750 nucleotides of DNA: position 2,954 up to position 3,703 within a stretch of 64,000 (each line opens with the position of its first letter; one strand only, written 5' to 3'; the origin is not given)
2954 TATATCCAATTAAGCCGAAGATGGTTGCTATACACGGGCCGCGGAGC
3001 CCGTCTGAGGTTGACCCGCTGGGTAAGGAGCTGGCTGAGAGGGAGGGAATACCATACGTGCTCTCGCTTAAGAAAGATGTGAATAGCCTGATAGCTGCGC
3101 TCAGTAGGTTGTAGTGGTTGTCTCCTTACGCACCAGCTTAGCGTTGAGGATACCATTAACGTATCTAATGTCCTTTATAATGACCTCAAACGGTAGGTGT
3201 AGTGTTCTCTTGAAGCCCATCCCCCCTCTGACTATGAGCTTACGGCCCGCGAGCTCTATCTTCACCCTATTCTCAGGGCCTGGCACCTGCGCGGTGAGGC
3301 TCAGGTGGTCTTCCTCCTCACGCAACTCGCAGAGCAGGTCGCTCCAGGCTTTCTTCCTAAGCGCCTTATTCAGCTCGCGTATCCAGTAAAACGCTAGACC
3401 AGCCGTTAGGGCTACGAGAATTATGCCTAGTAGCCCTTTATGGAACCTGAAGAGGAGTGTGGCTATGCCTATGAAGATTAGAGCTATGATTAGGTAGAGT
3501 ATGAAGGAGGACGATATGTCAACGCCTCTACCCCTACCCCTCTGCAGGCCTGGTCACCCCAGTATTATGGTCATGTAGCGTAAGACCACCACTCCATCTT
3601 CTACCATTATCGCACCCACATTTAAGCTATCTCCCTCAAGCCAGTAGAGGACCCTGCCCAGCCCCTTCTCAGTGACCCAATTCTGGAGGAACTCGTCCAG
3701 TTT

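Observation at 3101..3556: Start-less membrane-anchored alpha-crystallin-like ORF in frame directly behind the TGA of the UPF0182 gene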

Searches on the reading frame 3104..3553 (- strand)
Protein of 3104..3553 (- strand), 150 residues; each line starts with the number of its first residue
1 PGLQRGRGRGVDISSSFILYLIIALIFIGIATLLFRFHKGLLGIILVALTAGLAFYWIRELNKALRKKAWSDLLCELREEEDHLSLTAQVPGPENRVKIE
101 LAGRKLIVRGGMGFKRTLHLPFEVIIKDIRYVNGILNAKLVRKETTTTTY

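Call 4: search_protein_families(library=pfam, proteins=[window:3104-3553:-], max_evalue=1)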
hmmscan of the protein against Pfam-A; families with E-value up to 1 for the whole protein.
window:3104-3553:- (150 aa): 3 families
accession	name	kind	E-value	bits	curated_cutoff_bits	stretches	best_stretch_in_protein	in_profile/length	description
PF06570.16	DUF1129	-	0.01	15.9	29.1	1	18-63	87-136/207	Protein of unknown function (DUF1129)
PF04246.17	RseC_MucC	-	0.08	13.3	24.4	1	14-68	65-121/130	Positive regulator of sigma(E), RseC/MucC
PF13567.11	DUF4131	-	0.13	12.3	31.6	1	17-65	5-55/165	Domain of unknown function (DUF4131)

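Call 5: find_homologous_proteins(query=window:3104-3553:-, max_evalue=0.01)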
Query seq(150 aa) (150 aa): 26 proteins with E <= 0.01 among 198 candidates.
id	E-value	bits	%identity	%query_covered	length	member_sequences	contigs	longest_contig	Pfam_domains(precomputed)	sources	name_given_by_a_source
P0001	1.8e-62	228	74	92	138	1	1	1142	-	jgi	-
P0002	2.1e-59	218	69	95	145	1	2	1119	-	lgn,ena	-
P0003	1.3e-55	205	63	97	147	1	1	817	-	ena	-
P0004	4.4e-55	204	63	96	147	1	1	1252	-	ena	-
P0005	8.0e-55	203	62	97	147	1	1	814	-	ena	-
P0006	5.1e-54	200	61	93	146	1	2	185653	-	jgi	-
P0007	4.3e-53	197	60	97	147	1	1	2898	-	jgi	-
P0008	7.1e-53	196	59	99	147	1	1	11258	-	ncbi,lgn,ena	-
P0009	2.1e-52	195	61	96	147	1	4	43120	-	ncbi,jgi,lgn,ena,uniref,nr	ncbi:MAG TPA: hypothetical protein EYH45_01680 [Candidatus Caldiarchaeum subterraneum]|uniref:Hsp20/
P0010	6.0e-47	177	58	89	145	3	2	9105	-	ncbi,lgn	ncbi:MAG: hypothetical protein QXI97_06515 [Nitrososphaerota archaeon]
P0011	4.2e-46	174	57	89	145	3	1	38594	-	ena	-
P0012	2.4e-45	172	55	91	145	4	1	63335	-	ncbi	-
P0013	1.9e-41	159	50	95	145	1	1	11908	-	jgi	-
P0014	3.0e-41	159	54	90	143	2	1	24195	-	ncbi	-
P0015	4.5e-41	158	50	97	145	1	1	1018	-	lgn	-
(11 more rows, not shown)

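Call 8: find_encoding_contigs(protein=P0001, flank=3000, max_places=3)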
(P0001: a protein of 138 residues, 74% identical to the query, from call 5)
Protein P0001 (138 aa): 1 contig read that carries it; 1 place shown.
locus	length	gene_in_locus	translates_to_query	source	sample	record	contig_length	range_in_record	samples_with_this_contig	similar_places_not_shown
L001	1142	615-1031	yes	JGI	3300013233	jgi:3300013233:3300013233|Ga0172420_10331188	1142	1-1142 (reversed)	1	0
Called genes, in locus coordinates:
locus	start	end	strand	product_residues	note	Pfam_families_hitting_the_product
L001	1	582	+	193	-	?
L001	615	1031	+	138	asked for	-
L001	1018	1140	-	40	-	?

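Call 9: find_encoding_contigs(protein=P0006, flank=5000, max_places=3)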
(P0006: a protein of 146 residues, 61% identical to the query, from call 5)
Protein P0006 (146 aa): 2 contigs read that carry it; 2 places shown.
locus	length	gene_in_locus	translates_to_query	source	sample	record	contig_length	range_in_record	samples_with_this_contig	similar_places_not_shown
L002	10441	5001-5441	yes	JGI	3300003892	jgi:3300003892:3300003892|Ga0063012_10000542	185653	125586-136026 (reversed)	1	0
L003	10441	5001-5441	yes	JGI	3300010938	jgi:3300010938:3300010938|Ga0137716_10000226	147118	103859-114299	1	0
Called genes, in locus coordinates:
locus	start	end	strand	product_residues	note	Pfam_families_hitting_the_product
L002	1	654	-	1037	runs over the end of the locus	PF23545:Zn_ribbon_HMPTM, PF14890:Intein_splicing, PF05204:Hom_end (weak), PF14528:LAGLIDADG_3, PF04055:Radical_SAM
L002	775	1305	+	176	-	PF06177:QueT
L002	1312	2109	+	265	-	PF01978:TrmB, PF09339:HTH_IclR (weak), PF11495:TrmB_EBD_N (weak)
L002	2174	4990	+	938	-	PF03699:UPF0182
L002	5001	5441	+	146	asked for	-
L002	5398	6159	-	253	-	PF01381:HTH_3 (weak)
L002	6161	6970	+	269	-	-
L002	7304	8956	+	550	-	PF00118:Cpn60_TCP1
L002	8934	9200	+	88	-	PF01192:RNA_pol_Rpb6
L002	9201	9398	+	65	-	-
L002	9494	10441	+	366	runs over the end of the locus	PF05559:DUF763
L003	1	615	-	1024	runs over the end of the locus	PF23545:Zn_ribbon_HMPTM, PF14890:Intein_splicing, PF05204:Hom_end (weak), PF14528:LAGLIDADG_3, PF04055:Radical_SAM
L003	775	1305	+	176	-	PF06177:QueT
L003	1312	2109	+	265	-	PF01978:TrmB, PF09339:HTH_IclR (weak), PF11495:TrmB_EBD_N (weak)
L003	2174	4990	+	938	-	PF03699:UPF0182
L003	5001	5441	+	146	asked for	-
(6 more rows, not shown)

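Call 12: find_encoding_contigs(protein=P0002, flank=3000, max_places=3)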
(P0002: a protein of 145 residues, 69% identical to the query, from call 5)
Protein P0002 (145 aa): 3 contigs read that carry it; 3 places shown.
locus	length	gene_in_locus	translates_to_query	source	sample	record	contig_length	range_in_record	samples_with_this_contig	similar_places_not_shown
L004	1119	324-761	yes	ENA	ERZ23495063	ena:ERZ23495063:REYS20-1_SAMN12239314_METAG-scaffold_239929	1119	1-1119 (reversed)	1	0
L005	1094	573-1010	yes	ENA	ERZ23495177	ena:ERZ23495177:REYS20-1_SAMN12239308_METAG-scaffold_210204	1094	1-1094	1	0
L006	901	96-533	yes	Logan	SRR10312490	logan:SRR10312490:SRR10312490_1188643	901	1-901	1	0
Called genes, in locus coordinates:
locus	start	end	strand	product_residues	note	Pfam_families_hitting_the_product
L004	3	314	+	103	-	?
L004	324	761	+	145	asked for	-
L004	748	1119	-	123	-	?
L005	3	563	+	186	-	?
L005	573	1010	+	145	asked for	-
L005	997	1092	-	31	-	?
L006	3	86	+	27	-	?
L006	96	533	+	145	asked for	-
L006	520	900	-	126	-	?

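Call 13: find_encoding_contigs(protein=P0009, flank=4000, max_places=3)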
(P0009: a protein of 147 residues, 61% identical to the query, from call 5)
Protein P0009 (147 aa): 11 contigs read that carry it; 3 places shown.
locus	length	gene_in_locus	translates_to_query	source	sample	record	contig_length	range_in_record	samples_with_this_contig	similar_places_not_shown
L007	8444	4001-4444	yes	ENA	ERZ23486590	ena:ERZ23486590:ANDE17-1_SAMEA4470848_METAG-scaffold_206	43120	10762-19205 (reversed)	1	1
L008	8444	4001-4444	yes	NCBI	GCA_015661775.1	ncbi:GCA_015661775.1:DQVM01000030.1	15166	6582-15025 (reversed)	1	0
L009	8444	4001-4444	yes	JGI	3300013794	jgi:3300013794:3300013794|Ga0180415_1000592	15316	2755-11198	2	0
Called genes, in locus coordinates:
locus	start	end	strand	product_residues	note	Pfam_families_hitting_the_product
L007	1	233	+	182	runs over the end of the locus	PF06177:QueT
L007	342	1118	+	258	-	PF01978:TrmB, PF11495:TrmB_EBD_N (weak)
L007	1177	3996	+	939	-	PF03699:UPF0182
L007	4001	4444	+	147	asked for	-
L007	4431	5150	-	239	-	PF01381:HTH_3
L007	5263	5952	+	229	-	-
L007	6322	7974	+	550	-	PF00118:Cpn60_TCP1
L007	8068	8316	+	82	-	PF01192:RNA_pol_Rpb6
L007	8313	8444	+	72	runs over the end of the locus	-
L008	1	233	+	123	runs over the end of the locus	PF06177:QueT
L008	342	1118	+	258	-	PF01978:TrmB, PF11495:TrmB_EBD_N (weak)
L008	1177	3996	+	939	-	PF03699:UPF0182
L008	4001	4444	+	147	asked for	-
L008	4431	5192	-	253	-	PF01381:HTH_3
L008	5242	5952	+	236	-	-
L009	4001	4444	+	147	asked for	-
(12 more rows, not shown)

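Call 16: find_related_loci(query=A1, collection=genome_contigs, flank=4000)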
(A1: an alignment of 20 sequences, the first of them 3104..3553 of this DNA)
Query A1 (150 aa) in genome_contigs; peptide patterns used: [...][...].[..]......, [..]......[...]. (x = any residue, [..] = any of these).
54 stretches matched a pattern; 20 encode a relative of the query (tblastn E <= 1e-3); 20 distinct loci.
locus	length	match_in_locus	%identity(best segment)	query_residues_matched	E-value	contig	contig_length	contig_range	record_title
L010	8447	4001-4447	97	2-150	1e-93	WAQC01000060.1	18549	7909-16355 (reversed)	MAG: Candidatus Pelearchaeum sp. isolate S146_89_esom k151_356827, whole genome shotgun sequence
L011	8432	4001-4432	61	7-150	7e-59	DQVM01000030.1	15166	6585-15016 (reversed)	MAG TPA_asm: Candidatus Caldarchaeum subterraneum isolate SZUA-1515 k95_114330, whole genome shotgun sequence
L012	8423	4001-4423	55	6-146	2e-46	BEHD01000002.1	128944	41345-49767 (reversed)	Archaeon HR01 DNA, contig: NODE_61_2, isolate: HRbin01, whole genome shotgun sequence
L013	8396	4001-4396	58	15-146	1e-43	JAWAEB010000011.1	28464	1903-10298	MAG: Nitrososphaerota archaeon isolate QQ_201901_bins_112 QQ_201901_bins_112_scaffold_11, whole genome shotgun sequence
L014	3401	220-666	48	8-149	2e-42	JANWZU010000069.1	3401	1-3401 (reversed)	MAG: Candidatus Caldarchaeum sp. isolate SKYG59 k141_160819, whole genome shotgun sequence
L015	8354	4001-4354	51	32-149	3e-40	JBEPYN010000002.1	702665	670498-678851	MAG: Nitrososphaerota archaeon isolate 03V1_S199.concoct.093 NODE_6_length_702665_cov_7.549577, whole genome shotgun seq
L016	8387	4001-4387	55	20-148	1e-39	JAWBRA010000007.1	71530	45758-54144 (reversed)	MAG: Candidatus Caldarchaeum sp. isolate JZ-1_201705_bins_59 JZ-1_201705_bins_59_scaffold_7, whole genome shotgun sequen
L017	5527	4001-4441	50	6-149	6e-39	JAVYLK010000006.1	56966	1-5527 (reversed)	MAG: Candidatus Caldarchaeum sp. isolate BF3_201808_bins_33 BF3_201808_bins_33_scaffold_6, whole genome shotgun sequence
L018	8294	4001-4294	59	52-149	2e-38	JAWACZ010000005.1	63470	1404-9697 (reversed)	MAG: Candidatus Caldarchaeum sp. isolate QQ_201709_bins_146 QQ_201709_bins_146_scaffold_5, whole genome shotgun sequence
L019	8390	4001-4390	52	20-149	1e-37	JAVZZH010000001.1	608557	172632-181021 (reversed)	MAG: Candidatus Caldarchaeum sp. isolate JZ-3_201907_bins_57 JZ-3_201907_bins_57_scaffold_1, whole genome shotgun sequen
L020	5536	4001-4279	60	56-148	1e-35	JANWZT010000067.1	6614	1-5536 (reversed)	MAG: Candidatus Caldarchaeum sp. isolate SKYG24 NODE_67_length_6614_cov_1.554383, whole genome shotgun sequence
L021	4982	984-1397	44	2-145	8e-33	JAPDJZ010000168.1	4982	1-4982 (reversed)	MAG: archaeon isolate S4B6_HD70 c_000000003403, whole genome shotgun sequence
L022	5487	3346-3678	47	36-145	5e-31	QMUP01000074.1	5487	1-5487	MAG: Candidatus Wolframiiraptor sp. isolate B99-G9 B99_Guay9_scaffold_27513, whole genome shotgun sequence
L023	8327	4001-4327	50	38-145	9e-31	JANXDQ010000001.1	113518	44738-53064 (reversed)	MAG: Aigarchaeota archaeon isolate SKYB129 NODE_1_length_113518_cov_20.343795, whole genome shotgun sequence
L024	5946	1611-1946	47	36-146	8e-30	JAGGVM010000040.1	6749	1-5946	MAG: Thaumarchaeota archaeon isolate AUK100 PB_MBMC_054_c_000000000017, whole genome shotgun sequence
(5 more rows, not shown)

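Call 21: search_solved_structures(query=A1, max_evalue=10, show_alignments=2)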
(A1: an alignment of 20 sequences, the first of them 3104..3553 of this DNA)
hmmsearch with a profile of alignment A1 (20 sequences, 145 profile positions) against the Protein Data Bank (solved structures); distinct sequences matched with E-value up to 10: 3.
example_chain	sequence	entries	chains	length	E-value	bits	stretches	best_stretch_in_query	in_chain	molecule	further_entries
4rzk_A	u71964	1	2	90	2.6e-05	27.1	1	68-139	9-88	Small heat shock protein hsp20 family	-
3vql_A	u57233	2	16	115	0.55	13.1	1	108-135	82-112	Small heat shock protein StHsp14.0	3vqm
3aab_A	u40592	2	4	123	0.62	13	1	108-135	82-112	Putative uncharacterized protein ST1653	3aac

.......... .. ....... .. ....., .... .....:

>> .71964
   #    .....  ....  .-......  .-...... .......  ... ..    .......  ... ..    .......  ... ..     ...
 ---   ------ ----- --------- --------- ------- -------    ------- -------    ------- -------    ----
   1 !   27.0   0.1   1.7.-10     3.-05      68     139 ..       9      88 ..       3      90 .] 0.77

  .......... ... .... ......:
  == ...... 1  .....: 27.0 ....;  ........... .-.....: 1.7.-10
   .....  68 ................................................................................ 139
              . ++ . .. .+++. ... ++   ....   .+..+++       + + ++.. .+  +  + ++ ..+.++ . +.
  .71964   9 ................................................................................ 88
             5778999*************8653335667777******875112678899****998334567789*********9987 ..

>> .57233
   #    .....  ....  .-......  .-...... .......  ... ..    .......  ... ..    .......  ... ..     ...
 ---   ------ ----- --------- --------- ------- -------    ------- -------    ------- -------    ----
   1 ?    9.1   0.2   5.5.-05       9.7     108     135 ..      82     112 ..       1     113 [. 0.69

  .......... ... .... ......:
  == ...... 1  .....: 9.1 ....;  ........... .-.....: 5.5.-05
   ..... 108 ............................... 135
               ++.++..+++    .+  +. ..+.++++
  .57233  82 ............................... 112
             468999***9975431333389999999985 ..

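Call 22: search_protein_families(library=pfam, alignment_id=A1, max_evalue=10)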
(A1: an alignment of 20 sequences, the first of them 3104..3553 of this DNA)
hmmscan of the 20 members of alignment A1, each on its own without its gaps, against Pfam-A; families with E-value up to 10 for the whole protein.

A. member 1, window:3104-3553:- (150 aa): 3 families
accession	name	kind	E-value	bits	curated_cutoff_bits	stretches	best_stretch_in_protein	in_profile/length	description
PF06570.16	DUF1129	-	0.01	15.9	29.1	1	18-63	87-136/207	Protein of unknown function (DUF1129)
PF04246.17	RseC_MucC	-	0.08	13.3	24.4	1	14-68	65-121/130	Positive regulator of sigma(E), RseC/MucC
PF13567.11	DUF4131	-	0.13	12.3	31.6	1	17-65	5-55/165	Domain of unknown function (DUF4131)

B. families by the number of members that match (of 20 scanned): 27 families (the first 25 are shown)
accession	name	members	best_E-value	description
PF13567.11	DUF4131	11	0.014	Domain of unknown function (DUF4131)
PF04246.17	RseC_MucC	11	0.037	Positive regulator of sigma(E), RseC/MucC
PF06570.16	DUF1129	8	0.01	Protein of unknown function (DUF1129)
PF12669.12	FeoB_associated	4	1.1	FeoB-associated Cys-rich membrane protein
PF24838.2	8xMP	2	0.01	Octameric membrane protein family (8xMP)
PF16083.10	Phage_holin_3_3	2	0.013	LydA holin phage, holin superfamily III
PF04756.19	OST3_OST6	2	0.022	OST3 / OST6 family, transporter family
PF18181.6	SLATT_1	2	0.056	SMODS and SLOG-associating 2TM effector domain 1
PF09843.14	DUF2070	2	0.096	Predicted membrane protein (DUF2070)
PF03739.19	LptF_LptG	2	0.22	Lipopolysaccharide export system permease LptF/LptG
PF03899.21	ATP-synt_I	2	0.23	ATP synthase I chain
PF09335.16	VTT_dom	1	0.017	VTT domain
PF07332.16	Phage_holin_3_6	1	0.023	Putative Actinobacterial Holin-X, holin superfamily III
PF01040.23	UbiA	1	0.058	UbiA prenyltransferase family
PF19084.5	DUF5775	1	0.065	Family of unknown function (DUF5775)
PF00011.27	HSP20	1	0.11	Hsp20/alpha crystallin family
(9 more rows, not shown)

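Call 23: find_related_loci(query=window:3104-3553:-, collection=metagenome_contigs, flank=2000)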
Query window:3104-3553:- (150 aa) in metagenome_contigs; peptide patterns used: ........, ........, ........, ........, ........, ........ (x = any residue, [..] = any of these).
600 stretches matched a pattern, but none encodes a relative of the query by tblastn (E <= 1e-3).

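Call 24: predict_structure(alignment_id=A1)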
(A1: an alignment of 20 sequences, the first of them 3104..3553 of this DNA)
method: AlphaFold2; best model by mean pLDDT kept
length: 150 residues; sequences in the alignment: 20
mean_pLDDT: 78.3   pTM: 0.49
mean pLDDT of the five models: 78.3, 76.4, 74.8, 73.7, 72.1
residues with pLDDT >= 90: 20; 70-90: 98; 50-70: 18; < 50: 14
segments of 3 or more residues with pLDDT < 50: 6-10, 146-150
pLDDT, mean of each block of 10 residues (from residue 1): 46 68 85 73 81 86 68 75 87 89 90 86 89 90 62
secondary structure, 60 per line:
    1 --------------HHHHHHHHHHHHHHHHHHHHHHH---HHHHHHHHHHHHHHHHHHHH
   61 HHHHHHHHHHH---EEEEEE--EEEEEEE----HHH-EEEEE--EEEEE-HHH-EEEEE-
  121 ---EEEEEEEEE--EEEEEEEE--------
elements in order: H15-37 H41-71 E75-80 E83-89 E98-102 E105-109 E115-119 E124-132 E135-142

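Call 26: fold_search(model_id=the predicted structure, library=pdb)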
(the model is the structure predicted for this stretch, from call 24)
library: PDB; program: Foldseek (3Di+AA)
matches with E <= 10: 741; with E <= 0.001: 21
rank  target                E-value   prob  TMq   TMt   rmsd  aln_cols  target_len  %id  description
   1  4rzk_B                1.2e-04  1.00  0.44  0.73   1.5        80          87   26  Crystal structure of Sulfolobus solfataricus Hsp20.1 ACD (released 2015-12-23)
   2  4rzk_A                1.2e-04  1.00  0.43  0.71   1.7        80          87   26  Crystal structure of Sulfolobus solfataricus Hsp20.1 ACD (released 2015-12-23)
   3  4zja_A                2.3e-04  1.00  0.41  0.56   2.4        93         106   17  Small heat shock protein AgsA from Salmonella typhimurium: C-terminal truncated construct (released 2016-04-20)
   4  3aac_B                2.6e-04  1.00  0.40  0.49   8.3       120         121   18  Small heat shock protein hsp14.0 with the mutations of I120F and I122F in the form II crystal (released 2010-11-17)
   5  6l6m_B                3.2e-04  1.00  0.42  0.57   4.6        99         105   20  HSP18.5 from E. histolytica (released 2020-11-04)
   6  6l6m_A                3.4e-04  1.00  0.42  0.58   4.7        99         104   20  HSP18.5 from E. histolytica (released 2020-11-04)
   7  3w1z_B                3.6e-04  1.00  0.43  0.45   3.2       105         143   19  Heat shock protein 16.0 from Schizosaccharomyces pombe (released 2013-03-13)
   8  3w1z_D                3.6e-04  1.00  0.42  0.56   7.7       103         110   20  Heat shock protein 16.0 from Schizosaccharomyces pombe (released 2013-03-13)
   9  3vqm_E                4.5e-04  1.00  0.39  0.52   6.2        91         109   19  Small heat shock protein hsp14.0 of C-terminal deletion variant with C-terminal peptide (released 2012-06-06)
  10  3w1z_C                5.0e-04  1.00  0.43  0.49   4.5       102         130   20  Heat shock protein 16.0 from Schizosaccharomyces pombe (released 2013-03-13)
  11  3vqm_D                5.3e-04  1.00  0.40  0.53   6.0        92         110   18  Small heat shock protein hsp14.0 of C-terminal deletion variant with C-terminal peptide (released 2012-06-06)
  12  4fei                  6.3e-04  1.00  0.40  0.57   3.3        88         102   20  Hsp17.7 from Deinococcus radiodurans (released 2012-12-26)
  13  3vqm_K                6.3e-04  1.00  0.41  0.55   5.4        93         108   18  Small heat shock protein hsp14.0 of C-terminal deletion variant with C-terminal peptide (released 2012-06-06)
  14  3vqm_A                6.7e-04  1.00  0.43  0.56   3.3        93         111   16  Small heat shock protein hsp14.0 of C-terminal deletion variant with C-terminal peptide (released 2012-06-06)
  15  4ylb_A                6.7e-04  1.00  0.45  0.52   6.6       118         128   19  Crystal Structure of A102D mutant of hsp14.1 from Sulfolobus solfatataricus P2 (released 2015-11-04)
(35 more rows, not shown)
